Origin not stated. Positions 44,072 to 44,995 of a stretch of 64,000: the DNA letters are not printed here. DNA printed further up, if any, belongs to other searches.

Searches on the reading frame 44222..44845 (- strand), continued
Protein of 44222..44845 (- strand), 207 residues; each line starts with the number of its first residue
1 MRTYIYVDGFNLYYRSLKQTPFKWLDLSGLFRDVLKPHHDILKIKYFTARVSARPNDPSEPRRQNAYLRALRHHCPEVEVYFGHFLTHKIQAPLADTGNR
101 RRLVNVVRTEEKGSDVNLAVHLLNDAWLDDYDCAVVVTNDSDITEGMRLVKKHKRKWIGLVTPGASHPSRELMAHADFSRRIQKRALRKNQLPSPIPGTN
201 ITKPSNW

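Call 64: get_annotated_region(hit=H41, flank=2500)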
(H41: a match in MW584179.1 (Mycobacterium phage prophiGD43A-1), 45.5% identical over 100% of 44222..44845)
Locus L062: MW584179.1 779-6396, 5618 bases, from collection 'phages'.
description: Mycobacterium phage prophiGD43A-1, complete genome.
organism: Mycobacterium phage prophiGD43A-1 (NCBI taxid 2813260)
taxonomy: Viruses; Duplodnaviria; Heunggongvirae; Uroviricota; Caudoviricetes
host: Mycobacterium abscessus GD43A; source: -; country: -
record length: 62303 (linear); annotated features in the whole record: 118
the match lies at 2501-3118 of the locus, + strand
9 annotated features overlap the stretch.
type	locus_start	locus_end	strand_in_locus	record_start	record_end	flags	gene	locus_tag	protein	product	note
CDS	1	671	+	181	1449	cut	1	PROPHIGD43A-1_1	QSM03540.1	tyrosine integrase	-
CDS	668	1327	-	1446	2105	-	2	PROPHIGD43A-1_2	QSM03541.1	hypothetical protein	-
CDS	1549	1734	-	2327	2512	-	3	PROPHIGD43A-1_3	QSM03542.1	hypothetical protein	-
CDS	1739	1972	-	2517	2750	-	4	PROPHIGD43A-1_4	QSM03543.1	helix-turn-helix DNA binding domain protein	-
CDS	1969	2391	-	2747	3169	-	5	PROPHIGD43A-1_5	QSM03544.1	helix-turn-helix DNA binding domain protein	-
CDS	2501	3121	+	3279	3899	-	6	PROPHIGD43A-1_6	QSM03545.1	hypothetical protein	-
CDS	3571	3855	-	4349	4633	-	7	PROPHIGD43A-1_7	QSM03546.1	hypothetical protein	-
CDS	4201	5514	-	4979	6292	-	8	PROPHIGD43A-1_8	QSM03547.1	immunity repressor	-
CDS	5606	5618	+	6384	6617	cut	9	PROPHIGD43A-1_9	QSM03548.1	helix-turn-helix DNA binding domain protein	-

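Call 65: get_annotated_region(hit=H7, flank=2000)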
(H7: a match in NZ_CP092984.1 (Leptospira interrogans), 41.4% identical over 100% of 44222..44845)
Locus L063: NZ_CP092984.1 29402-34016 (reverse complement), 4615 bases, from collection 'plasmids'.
description: Leptospira interrogans strain FMAS_KG2 plasmid pLiSL43, complete sequence
organism: Leptospira interrogans (NCBI taxid 173)
taxonomy: Bacteria; Spirochaetota; Spirochaetia; Leptospirales; Leptospiraceae; Leptospira; Leptospira interrogans
host: -; source: Homo sapiens,blood; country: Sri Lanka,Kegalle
typing (MOB-suite, as given by PLSDB): non-mobilizable; replicon rep_cluster_216
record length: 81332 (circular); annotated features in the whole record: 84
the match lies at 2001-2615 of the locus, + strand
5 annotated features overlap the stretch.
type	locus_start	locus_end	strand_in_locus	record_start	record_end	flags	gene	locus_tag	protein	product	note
CDS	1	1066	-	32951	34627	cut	-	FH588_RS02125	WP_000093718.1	hypothetical protein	-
CDS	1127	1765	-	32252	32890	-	-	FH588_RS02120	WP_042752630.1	hypothetical protein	-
CDS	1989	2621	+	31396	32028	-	-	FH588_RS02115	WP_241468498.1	NYN domain-containing protein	-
CDS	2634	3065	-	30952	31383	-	-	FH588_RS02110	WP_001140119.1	hypothetical protein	-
CDS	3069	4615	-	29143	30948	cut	-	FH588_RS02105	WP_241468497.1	hypothetical protein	-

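Call 76: search_dna_similar(query=window:44222-44845:-, collection=plasmids, mode=protein, max_rows=40, rows=spread)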
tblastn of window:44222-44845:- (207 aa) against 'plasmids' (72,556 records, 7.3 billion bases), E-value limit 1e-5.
Records with a match: 450; places in all: 465; records where one place covers at least 80% of the query: 436.
Best place of each record, by identity: <60% 450.
By first word of the organism name: Klebsiella 207; Xanthomonas 57; Escherichia 48; Rhizobium 20; Mycobacterium 18; Pseudomonas 14; Enterobacter 11; Leptospira 7; Pantoea 6; Thiothrix 5; and 37 more.
By predicted mobility (MOB-suite, as given by PLSDB): mobilizable 208; non-mobilizable 124; conjugative 118.
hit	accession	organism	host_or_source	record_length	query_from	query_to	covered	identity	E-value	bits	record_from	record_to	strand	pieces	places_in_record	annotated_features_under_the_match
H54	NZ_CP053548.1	Paenarthrobacter sp. YJN-5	cell culture,soil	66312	5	207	98%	47.3%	4e-53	189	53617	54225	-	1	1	NYN domain-containing protein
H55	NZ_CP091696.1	Escherichia coli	river water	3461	2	207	100%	39.5%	5e-40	151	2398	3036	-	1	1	NYN domain-containing protein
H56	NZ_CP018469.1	Xanthomonas vesicatoria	Capsicum annuum,pepper leaf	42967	3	207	99%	36.1%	3e-21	98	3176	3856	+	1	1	NYN domain-containing protein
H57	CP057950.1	Escherichia coli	culture,Pooled cattle faecal samples ...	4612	1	207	100%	35.6%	4e-35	137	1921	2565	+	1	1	NYN domain-containing protein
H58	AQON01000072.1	Xanthomonas campestris pv. campestris str. CN16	Brassica rapa subsp. pekinensis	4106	3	207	99%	35.7%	9e-21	96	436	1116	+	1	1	record has no annotation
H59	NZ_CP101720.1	Xanthomonas oryzae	Oryza sativa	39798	1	207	100%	34.9%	5e-22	100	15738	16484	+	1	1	NYN domain-containing protein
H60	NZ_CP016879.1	Xanthomonas hortorum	Lactuca sativa L. var. longifolia,pure ...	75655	3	207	99%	35.2%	1e-19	93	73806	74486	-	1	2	NYN domain-containing protein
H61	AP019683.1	Xanthomonas campestris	Brassica rapa subsp. pekinensis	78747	3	207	99%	34.6%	4e-20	94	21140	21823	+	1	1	hypothetical protein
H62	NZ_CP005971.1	Pseudomonas syringae UMAF0158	-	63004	1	207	100%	33.3%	7e-27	114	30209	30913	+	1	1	nicB: 6-hydroxy-3-succinoylpyridine 3-monooxygenase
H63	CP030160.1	Xanthomonas citri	Punica granatum,whole organism,leaf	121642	1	207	100%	32.9%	5e-21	97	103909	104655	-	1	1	6-hydroxy-3-succinoylpyridine hydroxylase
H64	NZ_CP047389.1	Agrobacterium sp. CGMCC 11546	whole organism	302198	1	207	100%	31.9%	3e-23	103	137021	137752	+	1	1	antitoxin Xre/MbcA/ParS toxin-binding domain-containing protein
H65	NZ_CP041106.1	Klebsiella pneumoniae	Swine,Rectal swab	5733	1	207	100%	31.3%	4e-20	94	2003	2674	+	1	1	NYN domain-containing protein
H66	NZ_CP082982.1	Klebsiella pneumoniae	Homo sapiens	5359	1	207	100%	31.3%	5e-20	94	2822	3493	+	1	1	NYN domain-containing protein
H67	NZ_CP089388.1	Klebsiella variicola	Homo sapiens,blood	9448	1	207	100%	31.3%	5e-20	94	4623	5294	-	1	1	NYN domain-containing protein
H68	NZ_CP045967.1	Mycobacterium intracellulare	Homo sapiens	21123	1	207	100%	31.2%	3e-17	86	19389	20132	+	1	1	NYN domain-containing protein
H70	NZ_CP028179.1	Klebsiella pneumoniae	Homo sapiens,human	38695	1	207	100%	30.2%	6e-15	80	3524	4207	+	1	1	NYN domain-containing protein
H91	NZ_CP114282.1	Streptomyces aurantiacus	cell culture,Gobi habitat soil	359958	5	207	98%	27.4%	6e-11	68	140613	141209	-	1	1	NYN domain-containing protein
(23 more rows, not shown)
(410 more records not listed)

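Call 77: get_annotated_region(hit=H65, flank=600)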
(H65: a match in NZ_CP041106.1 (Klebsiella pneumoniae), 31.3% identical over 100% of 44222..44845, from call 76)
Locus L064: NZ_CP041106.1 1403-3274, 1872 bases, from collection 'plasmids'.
description: Klebsiella pneumoniae subsp. pneumoniae strain KPCTRSRTH07 plasmid unnamed7, complete sequence
organism: Klebsiella pneumoniae (NCBI taxid 72407)
taxonomy: Bacteria; Pseudomonadota; Gammaproteobacteria; Enterobacterales; Enterobacteriaceae; Klebsiella; Klebsiella pneumoniae
host: -; source: Swine,Rectal swab; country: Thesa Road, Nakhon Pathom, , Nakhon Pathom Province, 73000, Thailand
typing (MOB-suite, as given by PLSDB): non-mobilizable; replicon ColRNAI_rep_cluster_1987
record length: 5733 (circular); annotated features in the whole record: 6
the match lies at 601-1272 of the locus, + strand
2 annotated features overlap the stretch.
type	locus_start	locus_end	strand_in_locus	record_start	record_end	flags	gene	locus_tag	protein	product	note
CDS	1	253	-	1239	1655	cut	-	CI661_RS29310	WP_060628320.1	helix-turn-helix domain-containing protein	-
CDS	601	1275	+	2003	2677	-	-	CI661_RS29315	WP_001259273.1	NYN domain-containing protein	-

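Call 78: get_annotated_region(hit=H70, flank=600)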
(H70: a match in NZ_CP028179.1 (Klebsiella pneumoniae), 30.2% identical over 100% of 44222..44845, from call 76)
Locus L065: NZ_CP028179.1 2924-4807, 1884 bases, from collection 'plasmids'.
description: Klebsiella pneumoniae strain CFSAN054111 plasmid pGMI16-006_3, complete sequence
organism: Klebsiella pneumoniae (NCBI taxid 573)
taxonomy: Bacteria; Pseudomonadota; Gammaproteobacteria; Enterobacterales; Enterobacteriaceae; Klebsiella; Klebsiella pneumoniae
host: -; source: Homo sapiens,human; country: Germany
typing (MOB-suite, as given by PLSDB): mobilizable; replicon IncR
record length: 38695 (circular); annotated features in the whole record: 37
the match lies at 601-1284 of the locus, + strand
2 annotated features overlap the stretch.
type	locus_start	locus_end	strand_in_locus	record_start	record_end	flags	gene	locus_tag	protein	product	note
CDS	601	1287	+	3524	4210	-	-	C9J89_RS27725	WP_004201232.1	NYN domain-containing protein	-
CDS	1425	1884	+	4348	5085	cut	-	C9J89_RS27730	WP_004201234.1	hypothetical protein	-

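Call 79: get_annotated_region(hit=H62, flank=600)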
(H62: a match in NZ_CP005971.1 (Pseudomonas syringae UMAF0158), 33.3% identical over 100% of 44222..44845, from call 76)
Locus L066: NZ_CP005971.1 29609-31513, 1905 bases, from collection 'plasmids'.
description: Pseudomonas syringae UMAF0158 plasmid unnamed, complete sequence
organism: Pseudomonas syringae UMAF0158 (NCBI taxid 1332075)
taxonomy: Bacteria; Pseudomonadota; Gammaproteobacteria; Pseudomonadales; Pseudomonadaceae; Pseudomonas; Pseudomonas syringae; Pseudomonas syringae UMAF0158
host: -; source: -; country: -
typing (MOB-suite, as given by PLSDB): conjugative; replicon rep_cluster_283; relaxase MOBP; mating-pair formation MPF_T
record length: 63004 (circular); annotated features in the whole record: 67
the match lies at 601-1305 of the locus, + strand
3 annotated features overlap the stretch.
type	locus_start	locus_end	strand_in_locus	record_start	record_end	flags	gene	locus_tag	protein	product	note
CDS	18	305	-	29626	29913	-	-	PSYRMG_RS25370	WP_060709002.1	hypothetical protein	-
CDS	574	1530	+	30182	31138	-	nicB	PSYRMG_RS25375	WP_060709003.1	6-hydroxy-3-succinoylpyridine 3-monooxygenase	-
CDS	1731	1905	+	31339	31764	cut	-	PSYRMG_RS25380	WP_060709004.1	S24 family peptidase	-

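Call 80: get_annotated_region(hit=H54, flank=600)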
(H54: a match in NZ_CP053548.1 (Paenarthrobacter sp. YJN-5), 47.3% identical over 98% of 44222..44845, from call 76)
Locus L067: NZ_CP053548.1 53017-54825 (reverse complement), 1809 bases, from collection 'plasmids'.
description: Paenarthrobacter sp. YJN-5 plasmid pYJN5-4, complete sequence
organism: Paenarthrobacter sp. YJN-5 (NCBI taxid 2735316)
taxonomy: Bacteria; Actinomycetota; Actinomycetes; Micrococcales; Micrococcaceae; Paenarthrobacter; Paenarthrobacter sp. YJN-5
host: -; source: cell culture,soil; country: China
typing (MOB-suite, as given by PLSDB): mobilizable; relaxase MOBF
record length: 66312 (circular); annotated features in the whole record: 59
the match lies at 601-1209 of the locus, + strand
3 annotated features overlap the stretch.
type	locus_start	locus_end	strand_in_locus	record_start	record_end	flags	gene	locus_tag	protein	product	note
CDS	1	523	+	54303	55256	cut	-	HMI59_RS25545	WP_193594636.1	hypothetical protein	-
CDS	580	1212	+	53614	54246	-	-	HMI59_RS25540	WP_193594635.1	NYN domain-containing protein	-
CDS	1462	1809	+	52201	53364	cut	-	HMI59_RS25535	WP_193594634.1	hypothetical protein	-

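Call 81: get_annotated_region(hit=H2, flank=600)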
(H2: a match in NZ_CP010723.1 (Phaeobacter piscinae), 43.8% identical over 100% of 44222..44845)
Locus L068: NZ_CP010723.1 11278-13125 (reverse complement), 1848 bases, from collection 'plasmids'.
description: Phaeobacter piscinae strain P18 plasmid pP18_h, complete sequence
organism: Phaeobacter piscinae (NCBI taxid 1580596)
taxonomy: Bacteria; Pseudomonadota; Alphaproteobacteria; Rhodobacterales; Roseobacteraceae; Phaeobacter; Phaeobacter piscinae
host: -; source: cell culture,fish larvae aquaculture; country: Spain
typing (MOB-suite, as given by PLSDB): mobilizable; replicon rep_cluster_996; relaxase MOBQ
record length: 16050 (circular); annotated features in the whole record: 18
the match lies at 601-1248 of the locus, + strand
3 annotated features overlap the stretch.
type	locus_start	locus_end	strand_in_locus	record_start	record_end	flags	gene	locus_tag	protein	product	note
CDS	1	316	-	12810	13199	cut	-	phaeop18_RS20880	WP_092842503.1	hypothetical protein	-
CDS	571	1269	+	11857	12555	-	-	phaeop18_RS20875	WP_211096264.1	NYN domain-containing protein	-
CDS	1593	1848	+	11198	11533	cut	-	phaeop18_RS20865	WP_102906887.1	DUF736 domain-containing protein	-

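Call 82: get_annotated_region(hit=H3, flank=600)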
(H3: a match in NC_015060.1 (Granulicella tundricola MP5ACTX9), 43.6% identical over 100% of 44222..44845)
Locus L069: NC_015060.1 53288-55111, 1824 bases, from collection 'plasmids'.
description: Granulicella tundricola MP5ACTX9 plasmid pACIX905, complete sequence
organism: Granulicella tundricola MP5ACTX9 (NCBI taxid 1198114)
taxonomy: Bacteria; Acidobacteriota; Terriglobia; Terriglobales; Acidobacteriaceae; Granulicella; Granulicella tundricola; Granulicella tundricola MP5ACTX9
host: -; source: -; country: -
typing (MOB-suite, as given by PLSDB): conjugative; replicon rep_cluster_93; relaxase MOBF; mating-pair formation MPF_T
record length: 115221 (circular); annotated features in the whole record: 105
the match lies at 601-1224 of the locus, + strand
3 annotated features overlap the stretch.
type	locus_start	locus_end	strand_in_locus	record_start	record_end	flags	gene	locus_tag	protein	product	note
CDS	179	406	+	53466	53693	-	-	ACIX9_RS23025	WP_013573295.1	hypothetical protein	-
CDS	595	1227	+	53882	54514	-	-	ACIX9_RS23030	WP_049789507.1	NYN domain-containing protein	-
CDS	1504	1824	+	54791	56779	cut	-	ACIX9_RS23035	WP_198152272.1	EAL domain-containing protein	-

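Call 85: search_solved_structures(query=A2, max_evalue=1, show_alignments=1)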
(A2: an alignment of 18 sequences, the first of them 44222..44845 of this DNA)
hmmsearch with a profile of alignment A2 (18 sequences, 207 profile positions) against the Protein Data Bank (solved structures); distinct sequences matched with E-value up to 1: 0.

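Call 88: find_encoding_contigs(protein=P0019, flank=4000, max_places=4)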
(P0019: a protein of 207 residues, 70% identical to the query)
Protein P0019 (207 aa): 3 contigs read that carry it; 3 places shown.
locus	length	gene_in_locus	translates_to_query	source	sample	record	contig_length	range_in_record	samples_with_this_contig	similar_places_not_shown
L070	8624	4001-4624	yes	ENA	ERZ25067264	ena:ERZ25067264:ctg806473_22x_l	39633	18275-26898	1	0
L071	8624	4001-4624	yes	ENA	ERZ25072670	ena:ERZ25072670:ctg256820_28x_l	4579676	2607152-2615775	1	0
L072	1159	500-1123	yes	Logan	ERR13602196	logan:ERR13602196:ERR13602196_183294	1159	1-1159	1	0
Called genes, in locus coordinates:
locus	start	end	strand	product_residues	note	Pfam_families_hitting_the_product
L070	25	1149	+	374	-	PF24885:TPR_NPHP3 (faint), PF17874:TPR_MalT, PF07719:TPR_2 (faint), PF13374:TPR_10 (faint), PF13424:TPR_12, PF03544:TonB_C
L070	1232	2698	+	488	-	PF01979:Amidohydro_1, PF07969:Amidohydro_3 (weak)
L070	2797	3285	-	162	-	PF04828:GFA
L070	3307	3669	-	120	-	PF01219:DAGK_prokar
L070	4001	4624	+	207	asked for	PF01936:NYN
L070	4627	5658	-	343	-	PF00005:ABC_tran, PF13304:AAA_21 (faint), PF13401:AAA_22 (faint), PF08402:TOBE_2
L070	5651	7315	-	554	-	PF00528:BPD_transp_1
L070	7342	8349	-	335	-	PF01547:SBP_bac_1, PF13531:SBP_bac_11, PF13416:SBP_bac_8, PF13343:SBP_bac_6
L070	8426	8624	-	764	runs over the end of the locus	PF07715:Plug, PF00593:TonB_dep_Rec_b-barrel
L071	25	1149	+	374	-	PF24885:TPR_NPHP3 (faint), PF17874:TPR_MalT, PF07719:TPR_2 (faint), PF13374:TPR_10 (faint), PF13424:TPR_12, PF03544:TonB_C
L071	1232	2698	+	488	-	PF01979:Amidohydro_1, PF07969:Amidohydro_3 (weak)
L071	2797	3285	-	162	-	PF04828:GFA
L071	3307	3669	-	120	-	PF01219:DAGK_prokar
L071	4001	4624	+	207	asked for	PF01936:NYN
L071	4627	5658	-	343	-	PF00005:ABC_tran, PF13401:AAA_22 (faint), PF13304:AAA_21 (weak), PF08402:TOBE_2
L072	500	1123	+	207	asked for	PF01936:NYN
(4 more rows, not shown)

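Call 89: find_encoding_contigs(protein=P0086, flank=4000, max_places=4)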
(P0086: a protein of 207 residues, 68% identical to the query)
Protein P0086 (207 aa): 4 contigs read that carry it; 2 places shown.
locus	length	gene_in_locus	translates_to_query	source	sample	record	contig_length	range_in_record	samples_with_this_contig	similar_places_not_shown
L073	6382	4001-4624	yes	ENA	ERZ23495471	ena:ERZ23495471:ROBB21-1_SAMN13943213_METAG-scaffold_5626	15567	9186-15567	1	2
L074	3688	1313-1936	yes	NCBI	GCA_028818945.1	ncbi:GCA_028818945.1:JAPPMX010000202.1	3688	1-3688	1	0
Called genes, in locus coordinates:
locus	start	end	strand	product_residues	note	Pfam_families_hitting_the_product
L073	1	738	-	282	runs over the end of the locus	PF03330:DPBB_1, PF05036:SPOR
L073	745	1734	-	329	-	PF13406:SLT_2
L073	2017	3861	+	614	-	PF00664:ABC_membrane, PF00005:ABC_tran, PF02463:SMC_N (faint)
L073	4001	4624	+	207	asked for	PF01936:NYN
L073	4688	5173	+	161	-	-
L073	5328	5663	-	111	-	PF00565:SNase (weak)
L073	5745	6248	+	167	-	PF03773:ArsP_1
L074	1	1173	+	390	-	PF00664:ABC_membrane, PF00005:ABC_tran, PF02463:SMC_N (weak)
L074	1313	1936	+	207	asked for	PF01936:NYN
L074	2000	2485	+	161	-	-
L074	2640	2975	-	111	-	PF00565:SNase (weak)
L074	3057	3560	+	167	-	PF03773:ArsP_1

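Call 90: find_encoding_contigs(protein=P0041, flank=4000, max_places=4)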
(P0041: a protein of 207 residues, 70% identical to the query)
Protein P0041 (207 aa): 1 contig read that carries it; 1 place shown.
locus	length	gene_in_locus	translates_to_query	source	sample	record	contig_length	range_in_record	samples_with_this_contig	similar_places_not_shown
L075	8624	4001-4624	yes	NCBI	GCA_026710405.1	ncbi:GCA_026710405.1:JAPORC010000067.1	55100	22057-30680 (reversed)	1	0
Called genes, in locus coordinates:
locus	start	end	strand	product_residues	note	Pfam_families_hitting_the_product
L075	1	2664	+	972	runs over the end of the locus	PF08751:TrwC, PF13245:AAA_19, PF13604:AAA_30, PF13538:UvrD_C_2 (weak)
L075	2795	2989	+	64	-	PF09954:DUF2188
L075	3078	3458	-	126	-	-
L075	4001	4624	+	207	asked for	PF01936:NYN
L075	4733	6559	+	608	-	-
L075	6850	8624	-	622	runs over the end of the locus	PF24098:DUF7380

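Call 94: predict_structure(alignment_id=A2)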
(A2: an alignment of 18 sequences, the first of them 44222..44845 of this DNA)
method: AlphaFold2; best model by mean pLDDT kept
length: 207 residues; sequences in the alignment: 18
mean_pLDDT: 86.9   pTM: 0.81
mean pLDDT of the five models: 86.9, 86.1, 86.1, 83.2, 83.0
residues with pLDDT >= 90: 112; 70-90: 75; 50-70: 20; < 50: 0
segments of 3 or more residues with pLDDT < 50: none
pLDDT, mean of each block of 10 residues (from residue 1): 95 89 93 90 92 60 86 94 71 82 79 77 91 94 91 93 85 94 93 93 82
secondary structure, 60 per line:
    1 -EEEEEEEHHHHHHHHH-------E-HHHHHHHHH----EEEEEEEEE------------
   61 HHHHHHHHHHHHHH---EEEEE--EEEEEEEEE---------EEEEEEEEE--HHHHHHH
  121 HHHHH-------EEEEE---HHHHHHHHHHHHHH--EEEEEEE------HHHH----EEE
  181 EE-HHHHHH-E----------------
elements in order: E2-8 H9-17 H27-35 E40-48 H61-74 E78-82 E85-93 E103-111 H114-125 E133-137 H141-154 E157-163 H170-173 E178-182 H184-189

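Call 96: fold_search(model_id=the predicted structure, library=pdb)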
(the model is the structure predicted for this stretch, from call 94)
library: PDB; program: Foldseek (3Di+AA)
matches with E <= 10: 1065; with E <= 0.001: 6
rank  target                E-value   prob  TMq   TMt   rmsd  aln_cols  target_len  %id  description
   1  2qip                  1.5e-08  1.00  0.54  0.68   7.2       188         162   18  Crystal structure of a protein of unknown function VPA0982 from Vibrio parahaemolyticus RIMD 2210633 (released 2007-07-24)
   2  5yaa_C                9.8e-05  1.00  0.53  0.72   6.9       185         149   14  Crystal structure of Marf1 NYN domain from Mus musculus (released 2018-10-03)
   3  6fdl_B                1.2e-04  1.00  0.51  0.68   6.5       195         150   12  Crystal structure of the NYN domain of human MARF1 (released 2018-11-07)
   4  6fdl_A                7.0e-04  1.00  0.52  0.69   7.2       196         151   13  Crystal structure of the NYN domain of human MARF1 (released 2018-11-07)
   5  5yaa_D                7.0e-04  1.00  0.49  0.65   7.3       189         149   12  Crystal structure of Marf1 NYN domain from Mus musculus (released 2018-10-03)
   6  5yaa_A                7.0e-04  1.00  0.48  0.63   7.5       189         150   13  Crystal structure of Marf1 NYN domain from Mus musculus (released 2018-10-03)
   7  3jwp                  4.1e-03  0.89  0.36  0.31  14.1       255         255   11  Crystal structure of Plasmodium falciparum SIR2A (PF13_0152) in complex with AMP (released 2009-10-20)
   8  8qe8_2                6.0e-03  0.87  0.40  0.39  10.6       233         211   12  Structure of the non-canonical CTLH E3 substrate receptor WDR26 bound to NMNAT1 substrate (released 2024-05-15)
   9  8chd_A                7.7e-03  0.90  0.32  0.17   8.8       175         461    7  NtUGT1 in two conformations (released 2024-02-21)
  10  8ruw_E                8.2e-03  0.54  0.24  0.23  13.2       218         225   12  Crystal structure of Archaeoglobus fulgidus (S)-3-O-geranylgeranylglyceryl phosphate synthase (released 2024-10-16)
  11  2f6u_A                9.9e-03  0.51  0.25  0.22  13.6       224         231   12  Crystal Structure of (S)-3-O-Geranylgeranylglyceryl Phosphate Synthase complexed with citrate (released 2006-01-24)
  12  5d01_B                1.1e-02  0.94  0.30  0.19   9.6       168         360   10  Crystal structure of BshA from B. subtilis complexed with N-acetylglucosaminyl-malate (released 2016-09-07)
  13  5z9r_B                1.1e-02  0.90  0.41  0.39   9.6       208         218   10  NMNAT as a specific chaperone antagonizing pathological condensation of phosphorylated tau (released 2019-02-06)
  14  5h06_B                1.4e-02  0.28  0.22  0.13  11.5       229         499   12  Crystal structure of AmyP in complex with maltose (released 2017-08-16)
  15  8ruw_C                2.3e-02  0.38  0.26  0.25  13.9       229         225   13  Crystal structure of Archaeoglobus fulgidus (S)-3-O-geranylgeranylglyceryl phosphate synthase (released 2024-10-16)
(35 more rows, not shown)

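Call 102: get_annotated_region(hit=H68, flank=700)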
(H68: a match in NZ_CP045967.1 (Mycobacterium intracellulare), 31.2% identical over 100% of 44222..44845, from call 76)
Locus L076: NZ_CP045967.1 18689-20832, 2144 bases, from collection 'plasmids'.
description: Mycobacterium intracellulare subsp. chimaera strain AUSMDU00007395 plasmid pAUSMDU00007395_04, complete sequence
organism: Mycobacterium intracellulare (NCBI taxid 222805)
taxonomy: Bacteria; Actinomycetota; Actinomycetes; Mycobacteriales; Mycobacteriaceae; Mycobacterium; Mycobacterium intracellulare
host: -; source: Homo sapiens; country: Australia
typing (MOB-suite, as given by PLSDB): non-mobilizable; replicon rep_cluster_628
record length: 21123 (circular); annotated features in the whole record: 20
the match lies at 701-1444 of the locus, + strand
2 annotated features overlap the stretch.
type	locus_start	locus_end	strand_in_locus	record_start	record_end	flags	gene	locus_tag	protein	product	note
CDS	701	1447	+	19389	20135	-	-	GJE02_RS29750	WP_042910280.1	NYN domain-containing protein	-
CDS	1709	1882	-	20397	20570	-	-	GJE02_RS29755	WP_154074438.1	hypothetical protein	-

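Call 103: get_annotated_region(hit=H91, flank=700)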
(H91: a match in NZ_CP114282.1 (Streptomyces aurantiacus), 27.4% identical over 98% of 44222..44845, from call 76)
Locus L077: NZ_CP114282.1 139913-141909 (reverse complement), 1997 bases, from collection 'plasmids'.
description: Streptomyces aurantiacus strain Qhu-M197 plasmid unnamed, complete sequence
organism: Streptomyces aurantiacus (NCBI taxid 47760)
taxonomy: Bacteria; Actinomycetota; Actinomycetes; Kitasatosporales; Streptomycetaceae; Streptomyces; Streptomyces aurantiacus
host: -; source: cell culture,Gobi habitat soil; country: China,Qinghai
typing (MOB-suite, as given by PLSDB): non-mobilizable
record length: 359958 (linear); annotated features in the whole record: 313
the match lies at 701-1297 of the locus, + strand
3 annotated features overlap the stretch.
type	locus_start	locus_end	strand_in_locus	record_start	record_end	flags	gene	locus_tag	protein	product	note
CDS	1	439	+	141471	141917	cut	-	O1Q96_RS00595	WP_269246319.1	hypothetical protein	-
CDS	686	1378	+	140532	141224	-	-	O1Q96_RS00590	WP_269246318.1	NYN domain-containing protein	-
CDS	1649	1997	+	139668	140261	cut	-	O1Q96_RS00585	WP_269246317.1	hypothetical protein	-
